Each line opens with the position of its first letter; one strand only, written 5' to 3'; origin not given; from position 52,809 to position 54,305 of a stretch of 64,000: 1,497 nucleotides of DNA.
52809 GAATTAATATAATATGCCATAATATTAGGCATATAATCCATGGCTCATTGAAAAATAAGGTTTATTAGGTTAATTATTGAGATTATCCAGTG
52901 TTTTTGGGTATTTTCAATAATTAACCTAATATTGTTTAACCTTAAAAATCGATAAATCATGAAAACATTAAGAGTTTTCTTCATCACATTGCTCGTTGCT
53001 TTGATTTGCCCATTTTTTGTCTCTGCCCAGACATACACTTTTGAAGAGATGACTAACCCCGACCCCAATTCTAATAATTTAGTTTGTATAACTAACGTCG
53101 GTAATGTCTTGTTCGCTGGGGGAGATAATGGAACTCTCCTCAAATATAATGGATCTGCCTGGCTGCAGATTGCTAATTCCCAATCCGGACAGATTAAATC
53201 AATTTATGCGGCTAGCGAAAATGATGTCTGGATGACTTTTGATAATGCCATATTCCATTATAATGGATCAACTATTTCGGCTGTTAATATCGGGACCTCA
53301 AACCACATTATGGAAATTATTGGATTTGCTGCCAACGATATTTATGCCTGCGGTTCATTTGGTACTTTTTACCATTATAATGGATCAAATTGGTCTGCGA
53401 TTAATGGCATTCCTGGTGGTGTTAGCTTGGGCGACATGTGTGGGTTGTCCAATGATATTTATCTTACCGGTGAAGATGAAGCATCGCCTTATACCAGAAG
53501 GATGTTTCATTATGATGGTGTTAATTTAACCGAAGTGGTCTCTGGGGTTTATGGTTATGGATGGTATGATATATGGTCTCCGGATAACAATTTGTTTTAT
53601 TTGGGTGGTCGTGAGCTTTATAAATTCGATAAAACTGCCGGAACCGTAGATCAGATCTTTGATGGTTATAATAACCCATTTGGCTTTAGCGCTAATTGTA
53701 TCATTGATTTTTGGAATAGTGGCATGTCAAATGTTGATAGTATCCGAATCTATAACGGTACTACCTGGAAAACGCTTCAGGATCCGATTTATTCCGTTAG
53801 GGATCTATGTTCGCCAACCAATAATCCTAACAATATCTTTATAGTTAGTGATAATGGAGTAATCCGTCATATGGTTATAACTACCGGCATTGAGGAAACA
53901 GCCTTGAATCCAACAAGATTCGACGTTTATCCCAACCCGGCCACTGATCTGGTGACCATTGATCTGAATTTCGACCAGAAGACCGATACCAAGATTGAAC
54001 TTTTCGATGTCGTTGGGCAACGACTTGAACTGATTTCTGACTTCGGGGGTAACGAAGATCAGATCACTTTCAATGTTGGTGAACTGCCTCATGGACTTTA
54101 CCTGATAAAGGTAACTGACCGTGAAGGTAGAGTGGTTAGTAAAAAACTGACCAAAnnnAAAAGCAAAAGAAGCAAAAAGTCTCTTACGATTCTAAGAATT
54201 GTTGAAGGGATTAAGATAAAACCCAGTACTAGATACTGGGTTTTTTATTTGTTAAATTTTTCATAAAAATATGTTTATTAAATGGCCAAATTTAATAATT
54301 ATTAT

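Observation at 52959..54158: A Bacteroidota-style T9SS C-terminal sorting domain sits on a propeller protein in a genome that otherwise looks like a CPR monoderm, and its repeat type matches the pilin fusion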

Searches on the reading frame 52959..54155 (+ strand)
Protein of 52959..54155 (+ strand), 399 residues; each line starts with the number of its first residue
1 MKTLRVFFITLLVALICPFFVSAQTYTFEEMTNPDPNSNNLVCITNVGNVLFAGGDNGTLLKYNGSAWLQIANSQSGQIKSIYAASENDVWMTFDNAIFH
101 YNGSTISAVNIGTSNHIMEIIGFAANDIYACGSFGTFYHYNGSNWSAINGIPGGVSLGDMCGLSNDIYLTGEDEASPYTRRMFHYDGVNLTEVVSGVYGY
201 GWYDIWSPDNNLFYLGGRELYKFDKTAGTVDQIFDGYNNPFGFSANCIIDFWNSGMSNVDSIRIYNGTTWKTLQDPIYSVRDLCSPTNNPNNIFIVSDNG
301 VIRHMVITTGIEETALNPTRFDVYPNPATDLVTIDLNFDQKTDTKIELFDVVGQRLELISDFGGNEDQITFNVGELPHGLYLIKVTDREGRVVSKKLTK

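Call 3: search_protein_families(library=pfam, proteins=[window:52959-54155:+], max_evalue=1)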
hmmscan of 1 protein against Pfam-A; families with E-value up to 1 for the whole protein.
window:52959-54155:+ (399 aa): 2 families
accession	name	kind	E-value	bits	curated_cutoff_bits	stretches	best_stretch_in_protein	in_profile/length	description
PF18962.6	Por_Secre_tail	-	2.4e-14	53.8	27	1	323-397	1-73/75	Secretion system C-terminal sorting domain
PF06821.19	Ser_hydrolase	-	0.3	11.4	22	1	73-124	110-161/172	Serine hydrolase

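Call 4: search_protein_families(library=ncbifam, proteins=[window:52959-54155:+], max_evalue=1)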
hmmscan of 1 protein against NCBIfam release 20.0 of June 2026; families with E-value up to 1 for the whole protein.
window:52959-54155:+ (399 aa): 5 families
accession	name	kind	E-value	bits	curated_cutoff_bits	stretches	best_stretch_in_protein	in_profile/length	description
TIGR04183.1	Por_Secre_tail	domain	6.9e-11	42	23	1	323-398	1-70/72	T9SS type A sorting domain-containing protein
NF038113.1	T9SSA_dep_M36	equivalog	4.2e-09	35.1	885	1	314-395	786-865/869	T9SS-dependent M36 family metallopeptidase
NF050177.1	TapA_OM_Porphy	equivalog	3.3e-07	29.4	500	1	307-395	457-540/544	TapA/TapC family T9SS-dependent outer membrane protein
NF033708.1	T9SS_Cterm_ChiA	domain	0.0007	19.4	40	1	345-397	3-53/55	T9SS sorting signal type C domain-containing protein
NF052323.1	T9SSA_dep_M6i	equivalog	0.002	16.1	600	1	313-397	950-1036/1043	T9SS-dependent M6-like inactivated metalloprotease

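Call 10: find_encoding_contigs(protein=window:52959-54155:+, flank=10000, max_places=6)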
Protein window:52959-54155:+ (399 aa): 2 contigs read that carry it; 1 place shown.
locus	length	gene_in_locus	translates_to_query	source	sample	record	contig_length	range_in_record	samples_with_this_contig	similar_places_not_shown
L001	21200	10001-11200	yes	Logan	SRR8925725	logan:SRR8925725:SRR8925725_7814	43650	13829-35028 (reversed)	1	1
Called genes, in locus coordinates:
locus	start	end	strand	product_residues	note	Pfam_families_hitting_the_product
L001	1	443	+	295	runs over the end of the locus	PF02661:Fic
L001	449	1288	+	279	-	PF00398:RrnaAD, PF13649:Methyltransf_25 (faint)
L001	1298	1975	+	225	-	PF18884:TSP3_bac (faint)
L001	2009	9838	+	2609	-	-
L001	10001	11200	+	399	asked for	PF18962:Por_Secre_tail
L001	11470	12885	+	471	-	PF00587:tRNA-synt_2b, PF03129:HGTP_anticodon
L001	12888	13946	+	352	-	PF04055:Radical_SAM, PF13353:Fer4_12 (weak)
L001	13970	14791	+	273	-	-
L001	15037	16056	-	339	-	PF04909:Amidohydro_2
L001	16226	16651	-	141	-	PF00583:Acetyltransf_1 (weak), PF13673:Acetyltransf_10, PF13508:Acetyltransf_7 (weak)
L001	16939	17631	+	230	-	PF01553:Acyltransferase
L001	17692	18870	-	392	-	PF07690:MFS_1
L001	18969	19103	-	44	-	-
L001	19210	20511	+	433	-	PF01336:tRNA_anti-codon, PF00152:tRNA-synt_2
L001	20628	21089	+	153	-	PF01467:CTP_transf_like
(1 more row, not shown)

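Call 11: find_homologous_proteins(query=window:52959-54155:+)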
Query window:52959-54155:+ (399 aa): 56 proteins with E <= 0.001 among 3552 candidates.
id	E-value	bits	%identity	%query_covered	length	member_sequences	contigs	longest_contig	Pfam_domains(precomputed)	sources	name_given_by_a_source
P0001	4.0e-273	923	100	100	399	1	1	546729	PF18962.8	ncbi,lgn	-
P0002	6.5e-155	534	63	100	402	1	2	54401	PF18962.8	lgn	-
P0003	2.6e-131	456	53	99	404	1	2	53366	PF18962.8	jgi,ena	-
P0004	6.4e-130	452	55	97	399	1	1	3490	PF18962.8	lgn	-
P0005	2.8e-101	357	45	99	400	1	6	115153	PF18962.8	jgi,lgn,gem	-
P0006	3.0e-89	318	42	99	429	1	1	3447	PF18962.8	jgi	jgi:hypothetical protein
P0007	7.1e-85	303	43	98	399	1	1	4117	PF18962.8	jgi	-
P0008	3.0e-80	288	42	98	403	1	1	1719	PF18962.8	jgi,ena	-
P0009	1.1e-78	283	41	98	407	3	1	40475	PF18962.8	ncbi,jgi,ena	ncbi:MAG: T9SS type A sorting domain-containing protein [Patescibacteria group bacterium]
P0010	2.7e-72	262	38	99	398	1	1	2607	PF18962.8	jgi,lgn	-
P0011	2.2e-65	239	35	97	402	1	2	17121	PF18962.8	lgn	-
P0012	3.5e-65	239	36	99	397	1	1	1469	PF18962.8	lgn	-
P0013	1.3e-54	204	36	97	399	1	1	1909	PF18962.8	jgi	jgi:photosystem II stability/assembly factor-like uncharacterized protein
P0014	2.8e-47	180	34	79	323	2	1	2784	-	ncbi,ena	-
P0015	1.9e-45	174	26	65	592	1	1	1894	-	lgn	-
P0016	6.0e-43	165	35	70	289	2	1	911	PF18962.8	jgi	jgi:hypothetical protein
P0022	1.6e-20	91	23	91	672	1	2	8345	PF12768.14,PF18962.8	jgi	jgi:photosystem II stability/assembly factor-like uncharacterized protein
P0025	4.1e-16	77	22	58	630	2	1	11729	PF14870.13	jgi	-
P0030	5.9e-11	60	25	87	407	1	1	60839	PF18962.8,PF14870.13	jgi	-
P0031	9.6e-11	59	25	91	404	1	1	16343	PF18962.8,PF14870.13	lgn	-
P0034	3.9e-9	54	22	84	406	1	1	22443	PF18962.8,PF14870.13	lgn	-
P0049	3.6e-4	38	28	22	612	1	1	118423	PF18962.8,PF14870.13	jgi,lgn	jgi:photosystem II stability/assembly factor-like uncharacterized protein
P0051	4.6e-4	37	23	93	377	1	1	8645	PF18962.8,PF14870.13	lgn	-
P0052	5.5e-4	37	39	23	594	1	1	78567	PF18962.8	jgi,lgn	jgi:hypothetical protein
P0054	6.3e-4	37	36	23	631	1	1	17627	PF12891.14,PF18962.8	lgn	-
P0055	8.5e-4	36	37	18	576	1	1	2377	PF18962.8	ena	-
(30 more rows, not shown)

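Call 12: list_cluster_members(proteins=[P0001, P0009, P0005, P0003])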
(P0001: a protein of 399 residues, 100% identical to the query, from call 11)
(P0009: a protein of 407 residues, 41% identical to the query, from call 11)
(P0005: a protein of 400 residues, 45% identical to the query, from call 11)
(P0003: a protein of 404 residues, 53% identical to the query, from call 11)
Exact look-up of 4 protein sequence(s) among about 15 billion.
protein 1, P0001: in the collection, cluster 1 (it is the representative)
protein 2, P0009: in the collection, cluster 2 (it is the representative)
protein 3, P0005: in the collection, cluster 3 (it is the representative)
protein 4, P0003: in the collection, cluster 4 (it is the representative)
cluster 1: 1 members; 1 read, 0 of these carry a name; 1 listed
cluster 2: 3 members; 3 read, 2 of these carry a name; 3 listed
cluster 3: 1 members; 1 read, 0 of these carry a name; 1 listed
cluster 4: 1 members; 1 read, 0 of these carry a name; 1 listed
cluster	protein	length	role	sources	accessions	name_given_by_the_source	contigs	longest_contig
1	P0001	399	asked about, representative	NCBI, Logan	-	-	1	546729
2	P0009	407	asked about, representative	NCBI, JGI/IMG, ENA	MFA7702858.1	MAG: T9SS type A sorting domain-containing protein [Patescibacteria group bacterium]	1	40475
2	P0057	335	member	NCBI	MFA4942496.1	MAG: T9SS type A sorting domain-containing protein, partial [Patescibacteria group ...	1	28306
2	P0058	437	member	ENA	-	-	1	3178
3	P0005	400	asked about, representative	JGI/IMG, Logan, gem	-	-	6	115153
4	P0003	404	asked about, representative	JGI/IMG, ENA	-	-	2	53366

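Call 13: find_encoding_contigs(protein=P0002, flank=10000, max_places=2)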
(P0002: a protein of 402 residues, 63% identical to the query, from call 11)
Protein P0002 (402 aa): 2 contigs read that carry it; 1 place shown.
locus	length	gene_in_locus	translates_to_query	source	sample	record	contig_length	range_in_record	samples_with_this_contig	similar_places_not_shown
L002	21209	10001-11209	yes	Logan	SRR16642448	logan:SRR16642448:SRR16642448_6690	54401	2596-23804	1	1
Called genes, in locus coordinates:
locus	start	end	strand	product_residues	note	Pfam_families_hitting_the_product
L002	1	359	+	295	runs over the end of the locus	PF02661:Fic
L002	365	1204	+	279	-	PF00398:RrnaAD, PF13649:Methyltransf_25 (weak)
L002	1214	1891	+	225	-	PF18884:TSP3_bac (faint)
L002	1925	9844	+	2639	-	-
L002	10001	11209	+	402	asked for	PF18962:Por_Secre_tail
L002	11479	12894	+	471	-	PF00587:tRNA-synt_2b, PF03129:HGTP_anticodon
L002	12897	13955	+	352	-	PF04055:Radical_SAM, PF13353:Fer4_12 (weak)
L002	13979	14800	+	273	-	-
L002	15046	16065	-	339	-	PF04909:Amidohydro_2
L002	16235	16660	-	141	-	PF00583:Acetyltransf_1 (weak), PF13673:Acetyltransf_10, PF13508:Acetyltransf_7 (weak)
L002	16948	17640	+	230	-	PF01553:Acyltransferase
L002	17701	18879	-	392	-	PF07690:MFS_1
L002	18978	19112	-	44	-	-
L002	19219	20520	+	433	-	PF01336:tRNA_anti-codon, PF00152:tRNA-synt_2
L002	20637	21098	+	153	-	PF01467:CTP_transf_like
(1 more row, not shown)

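Call 14: find_encoding_contigs(protein=P0005, flank=10000, max_places=2)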
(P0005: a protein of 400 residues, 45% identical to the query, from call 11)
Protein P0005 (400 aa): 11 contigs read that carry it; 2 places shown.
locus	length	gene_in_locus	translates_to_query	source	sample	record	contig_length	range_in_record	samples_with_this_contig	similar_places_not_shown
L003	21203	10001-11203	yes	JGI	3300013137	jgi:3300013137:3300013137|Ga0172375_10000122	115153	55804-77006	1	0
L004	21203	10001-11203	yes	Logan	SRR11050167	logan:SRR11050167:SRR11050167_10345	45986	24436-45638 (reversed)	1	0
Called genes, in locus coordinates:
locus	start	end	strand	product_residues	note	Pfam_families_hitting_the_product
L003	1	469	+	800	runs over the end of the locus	PF00133:tRNA-synt_1, PF09334:tRNA-synt_1g, PF13603:tRNA-synt_1_2, PF00133:tRNA-synt_1, PF08264:Anticodon_1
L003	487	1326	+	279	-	PF00398:RrnaAD, PF13649:Methyltransf_25 (weak)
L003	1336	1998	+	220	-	PF18884:TSP3_bac (weak)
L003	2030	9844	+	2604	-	PF02018:CBM_4_9 (faint)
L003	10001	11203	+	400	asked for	PF18962:Por_Secre_tail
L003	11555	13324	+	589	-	PF07973:tRNA_SAD, PF00587:tRNA-synt_2b, PF03129:HGTP_anticodon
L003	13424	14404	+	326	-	PF01047:MarR (faint), PF13412:HTH_24 (faint)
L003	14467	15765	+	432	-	PF01336:tRNA_anti-codon, PF00152:tRNA-synt_2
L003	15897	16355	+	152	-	PF01467:CTP_transf_like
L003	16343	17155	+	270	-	PF02618:YceG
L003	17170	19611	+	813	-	PF11369:DUF3160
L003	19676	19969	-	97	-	-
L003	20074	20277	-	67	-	-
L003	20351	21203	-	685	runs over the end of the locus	-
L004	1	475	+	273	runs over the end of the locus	?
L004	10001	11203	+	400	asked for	PF18962:Por_Secre_tail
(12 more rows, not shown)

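Call 15: find_encoding_contigs(protein=P0009, flank=10000, max_places=2)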
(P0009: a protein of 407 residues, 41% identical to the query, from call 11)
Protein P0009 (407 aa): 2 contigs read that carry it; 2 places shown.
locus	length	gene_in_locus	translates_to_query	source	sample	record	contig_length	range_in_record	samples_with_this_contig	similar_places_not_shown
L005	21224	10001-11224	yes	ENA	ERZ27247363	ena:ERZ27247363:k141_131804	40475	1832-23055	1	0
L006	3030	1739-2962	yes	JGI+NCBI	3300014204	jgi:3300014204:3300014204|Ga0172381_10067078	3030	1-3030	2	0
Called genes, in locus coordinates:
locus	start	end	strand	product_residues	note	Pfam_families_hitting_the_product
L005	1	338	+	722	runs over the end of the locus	?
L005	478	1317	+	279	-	PF00398:RrnaAD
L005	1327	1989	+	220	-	-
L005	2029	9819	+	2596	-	-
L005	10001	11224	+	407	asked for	PF18962:Por_Secre_tail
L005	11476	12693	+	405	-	PF18962:Por_Secre_tail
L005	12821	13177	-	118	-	-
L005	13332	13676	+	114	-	-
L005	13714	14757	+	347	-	-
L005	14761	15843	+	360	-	-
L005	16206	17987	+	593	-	PF07973:tRNA_SAD, PF00587:tRNA-synt_2b, PF03129:HGTP_anticodon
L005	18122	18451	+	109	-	-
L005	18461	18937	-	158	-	PF00583:Acetyltransf_1 (weak), PF13673:Acetyltransf_10, PF13508:Acetyltransf_7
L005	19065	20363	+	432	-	PF01336:tRNA_anti-codon, PF00152:tRNA-synt_2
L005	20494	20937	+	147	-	PF01467:CTP_transf_like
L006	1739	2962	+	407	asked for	PF18962:Por_Secre_tail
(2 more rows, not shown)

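Call 26: find_related_loci(query=A1, collection=genome_contigs, flank=10000)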
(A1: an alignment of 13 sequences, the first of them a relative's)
Query A1 (399 aa) in genome_contigs; peptide patterns used: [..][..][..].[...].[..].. (x = any residue, [..] = any of these).
22 stretches matched a pattern; 2 encode a relative of the query (tblastn E <= 1e-3); 2 distinct loci.
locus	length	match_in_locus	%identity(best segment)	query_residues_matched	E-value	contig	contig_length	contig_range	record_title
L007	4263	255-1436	44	1-390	8e-101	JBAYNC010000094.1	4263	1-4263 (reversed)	MAG: Patescibacteria group bacterium isolate SO_2016_LW1_55 scaffold37302_LW64-88_2016, whole genome shotgun sequence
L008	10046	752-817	45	205-226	1e-4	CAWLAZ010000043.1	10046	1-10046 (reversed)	MAG: Phycisphaerae bacterium isolate CB4_SCM.98 genome assembly, contig: Ga0302127_10003105, whole genome shotgun sequen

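Call 30: find_encoding_contigs(protein=P0030, flank=10000, max_places=1)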
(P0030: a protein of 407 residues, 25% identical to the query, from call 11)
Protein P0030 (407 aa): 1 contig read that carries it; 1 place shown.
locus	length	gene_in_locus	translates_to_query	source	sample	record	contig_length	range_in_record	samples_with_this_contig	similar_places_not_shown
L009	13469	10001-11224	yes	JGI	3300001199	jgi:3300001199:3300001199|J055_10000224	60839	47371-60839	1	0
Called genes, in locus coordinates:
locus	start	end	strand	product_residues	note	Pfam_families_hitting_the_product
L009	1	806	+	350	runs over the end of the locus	PF01479:S4, PF00849:PseudoU_synth_2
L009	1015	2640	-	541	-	PF16655:PhoD_N, PF16656:Pur_ac_phosph_N (weak), PF09423:PhoD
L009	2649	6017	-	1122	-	PF22590:Cas3-like_C_2 (faint), PF17757:UvrB_inter, PF02559:CarD_TRCF_RID, PF00270:DEAD, PF00271:Helicase_C, PF03461:TRCF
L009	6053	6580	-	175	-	-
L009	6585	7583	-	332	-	PF00316:FBPase, PF18913:FBPase_C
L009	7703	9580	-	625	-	PF00515:TPR_1 (faint), PF13176:TPR_7 (faint), PF13181:TPR_8 (faint), PF13374:TPR_10 (faint), PF13424:TPR_12, PF13424:TPR_12, PF17874:TPR_MalT (weak), PF13424:TPR_12 (weak), +2 more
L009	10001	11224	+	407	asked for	PF14870:PSII_BNR, PF18962:Por_Secre_tail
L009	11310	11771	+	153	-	PF13420:Acetyltransf_4, PF00583:Acetyltransf_1, PF13673:Acetyltransf_10 (weak), PF13508:Acetyltransf_7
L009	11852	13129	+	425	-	PF00696:AA_kinase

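Call 31: find_encoding_contigs(protein=P0034, flank=10000, max_places=1)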
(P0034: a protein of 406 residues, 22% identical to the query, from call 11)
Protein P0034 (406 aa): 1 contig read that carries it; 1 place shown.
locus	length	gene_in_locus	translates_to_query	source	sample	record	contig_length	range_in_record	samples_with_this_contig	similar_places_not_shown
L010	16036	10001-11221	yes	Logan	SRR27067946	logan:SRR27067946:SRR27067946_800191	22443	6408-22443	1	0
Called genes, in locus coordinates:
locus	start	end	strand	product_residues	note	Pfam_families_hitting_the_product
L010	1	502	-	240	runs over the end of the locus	PF00081:Sod_Fe_N, PF02777:Sod_Fe_C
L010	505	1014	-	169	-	PF25917:BSH_RND (faint), PF25919:BSH_CusB (faint), PF25973:BSH_CzcB (faint), PF00364:Biotin_lipoyl, PF25984:BSH_YknX (weak)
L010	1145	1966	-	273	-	-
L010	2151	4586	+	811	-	PF13620:CarboxypepD_reg (weak), PF13715:CarbopepD_reg_2, PF18939:DUF5686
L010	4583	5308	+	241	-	PF00005:ABC_tran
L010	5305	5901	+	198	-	PF01725:Ham1p_like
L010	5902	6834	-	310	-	PF16745:RsgA_N, PF03193:RsgA_GTPase, PF01926:MMR_HSR1 (weak)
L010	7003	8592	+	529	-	-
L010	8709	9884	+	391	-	PF00108:Thiolase_N, PF00109:ketoacyl-synt (faint), PF02803:Thiolase_C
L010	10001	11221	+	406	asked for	PF14870:PSII_BNR, PF18962:Por_Secre_tail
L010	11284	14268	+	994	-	PF07494:Reg_prop (faint), PF13570:Beta-prop_ACSF4 (faint), PF23748:Beta-prop_LRRK2 (faint), PF08450:SGL (faint), PF07495:Y_Y_Y (weak), PF07730:HisKA_3 (weak), PF02518:HATPase_c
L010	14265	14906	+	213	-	PF00072:Response_reg, PF00196:GerE, PF08281:Sigma70_r4_2 (faint)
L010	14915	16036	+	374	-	?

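Call 36: predict_structure(alignment_id=A1)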
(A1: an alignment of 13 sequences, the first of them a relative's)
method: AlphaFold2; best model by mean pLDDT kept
length: 399 residues; sequences in the alignment: 13
mean_pLDDT: 84.9   pTM: 0.75
mean pLDDT of the five models: 84.9, 84.5, 84.3, 84.3, 83.4
residues with pLDDT >= 90: 205; 70-90: 137; 50-70: 42; < 50: 15
segments of 3 or more residues with pLDDT < 50: 15-23
pLDDT, mean of each block of 10 residues (from residue 1): 54 47 64 94 93 96 95 92 97 92 95 92 96 96 95 94 94 90 96 91 85 90 93 86 74 62 74 73 81 87 75 71 87 92 88 80 89 81 86 81
secondary structure, 60 per line:
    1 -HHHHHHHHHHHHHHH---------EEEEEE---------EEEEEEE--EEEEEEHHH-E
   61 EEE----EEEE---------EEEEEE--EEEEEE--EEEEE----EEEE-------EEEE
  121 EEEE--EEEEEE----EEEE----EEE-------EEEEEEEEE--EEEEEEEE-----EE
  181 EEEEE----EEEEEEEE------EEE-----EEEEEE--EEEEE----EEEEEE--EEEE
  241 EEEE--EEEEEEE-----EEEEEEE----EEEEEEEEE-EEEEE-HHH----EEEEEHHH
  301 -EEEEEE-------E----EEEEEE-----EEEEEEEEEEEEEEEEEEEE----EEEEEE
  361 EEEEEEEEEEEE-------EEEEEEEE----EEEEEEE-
elements in order: H2-16 E26-31 E41-47 E50-55 E60-63 E68-71 E81-86 E89-94 E97-101 E106-109 E117-124 E127-132 E137-140 E145-147 E155-163 E166-173 E179-185 E190-197 E204-206 E212-217 E220-224 E229-234 E237-244 E247-253 E259-265 E270-278 E280-284 E293-297 E302-307 E320-325 E331-350 E355-372 E380-387 E392-398

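Call 37: find_encoding_contigs(protein=P0003, flank=10000, max_places=2)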
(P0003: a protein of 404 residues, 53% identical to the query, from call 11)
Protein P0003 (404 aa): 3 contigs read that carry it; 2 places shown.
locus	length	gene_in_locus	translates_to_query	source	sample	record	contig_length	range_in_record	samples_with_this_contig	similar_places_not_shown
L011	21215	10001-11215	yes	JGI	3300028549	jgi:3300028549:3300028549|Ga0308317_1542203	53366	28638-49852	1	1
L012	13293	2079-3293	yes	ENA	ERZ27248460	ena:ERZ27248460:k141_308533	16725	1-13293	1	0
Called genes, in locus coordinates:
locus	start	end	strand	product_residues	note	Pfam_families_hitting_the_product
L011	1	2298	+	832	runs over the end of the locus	PF10544:T5orf172 (weak), PF13455:MUG113, PF04851:ResIII (faint)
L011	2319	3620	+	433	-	PF00919:UPF0004, PF04055:Radical_SAM, PF18693:TRAM_2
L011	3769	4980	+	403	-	PF12695:Abhydrolase_5, PF18962:Por_Secre_tail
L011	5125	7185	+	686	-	PF13181:TPR_8 (faint), PF13374:TPR_10 (faint), PF24885:TPR_NPHP3 (faint), PF13424:TPR_12, PF00515:TPR_1, PF13424:TPR_12, PF00512:HisKA, PF02518:HATPase_c, +3 more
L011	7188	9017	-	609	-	PF04055:Radical_SAM (faint), PF08497:Radical_SAM_N, PF11842:DUF3362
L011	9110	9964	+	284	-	PF12784:PDDEXK_2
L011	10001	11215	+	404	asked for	PF18962:Por_Secre_tail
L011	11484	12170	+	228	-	-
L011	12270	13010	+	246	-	PF20772:TACO1_YebC_N, PF01709:Transcrip_reg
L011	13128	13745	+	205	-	PF00881:Nitroreductase, PF14512:TM1586_NiRdase (faint)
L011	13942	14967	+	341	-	PF00356:LacI, PF00532:Peripla_BP_1, PF13407:Peripla_BP_4, PF13377:Peripla_BP_3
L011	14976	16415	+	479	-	PF07690:MFS_1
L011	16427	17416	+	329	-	PF00480:ROK, PF02685:Glucokinase (weak)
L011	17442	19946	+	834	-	PF02837:Glyco_hydro_2_N, PF22666:Glyco_hydro_2_N2, PF00703:Glyco_hydro_2, PF17786:Mannosidase_ig, PF17753:Ig_mannosidase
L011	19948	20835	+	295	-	PF00892:EamA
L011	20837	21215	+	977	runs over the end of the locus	PF17678:Glyco_hydro_92N, PF07971:Glyco_hydro_92, PF13287:Fn3_assoc, PF13290:CHB_HEX_C_1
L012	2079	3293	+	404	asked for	PF18962:Por_Secre_tail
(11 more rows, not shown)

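Call 39: find_encoding_contigs(protein=P0011, flank=10000, max_places=2)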
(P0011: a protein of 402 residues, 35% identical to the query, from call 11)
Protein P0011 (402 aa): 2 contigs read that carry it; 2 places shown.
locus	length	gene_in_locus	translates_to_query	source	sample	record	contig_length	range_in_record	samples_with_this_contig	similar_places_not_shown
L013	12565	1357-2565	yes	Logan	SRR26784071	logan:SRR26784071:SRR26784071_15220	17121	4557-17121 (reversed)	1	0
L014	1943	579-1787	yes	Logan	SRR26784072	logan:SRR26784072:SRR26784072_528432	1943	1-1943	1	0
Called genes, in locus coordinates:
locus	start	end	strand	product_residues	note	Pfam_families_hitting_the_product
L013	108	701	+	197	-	PF14378:PAP2_3 (weak), PF01569:PAP2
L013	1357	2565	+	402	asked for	PF18962:Por_Secre_tail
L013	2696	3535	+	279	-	-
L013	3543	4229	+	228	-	-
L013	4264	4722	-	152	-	PF01451:LMWPc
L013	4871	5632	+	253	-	PF00106:adh_short, PF08659:KR, PF13561:adh_short_C2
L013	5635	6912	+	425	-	PF11013:DUF2851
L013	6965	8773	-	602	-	PF00246:Peptidase_M14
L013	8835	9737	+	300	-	-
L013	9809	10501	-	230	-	-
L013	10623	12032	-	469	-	PF14289:DUF4369 (weak), PF00578:AhpC-TSA, PF08534:Redoxin, PF00085:Thioredoxin (weak), PF13905:Thioredoxin_8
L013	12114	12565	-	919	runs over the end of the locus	PF26696:PTL_trimer, PF16709:SCAB-Ig (faint), PF23197:IG_AIR9, PF09603:Fib_succ_major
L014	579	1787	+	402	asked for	PF18962:Por_Secre_tail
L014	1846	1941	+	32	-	?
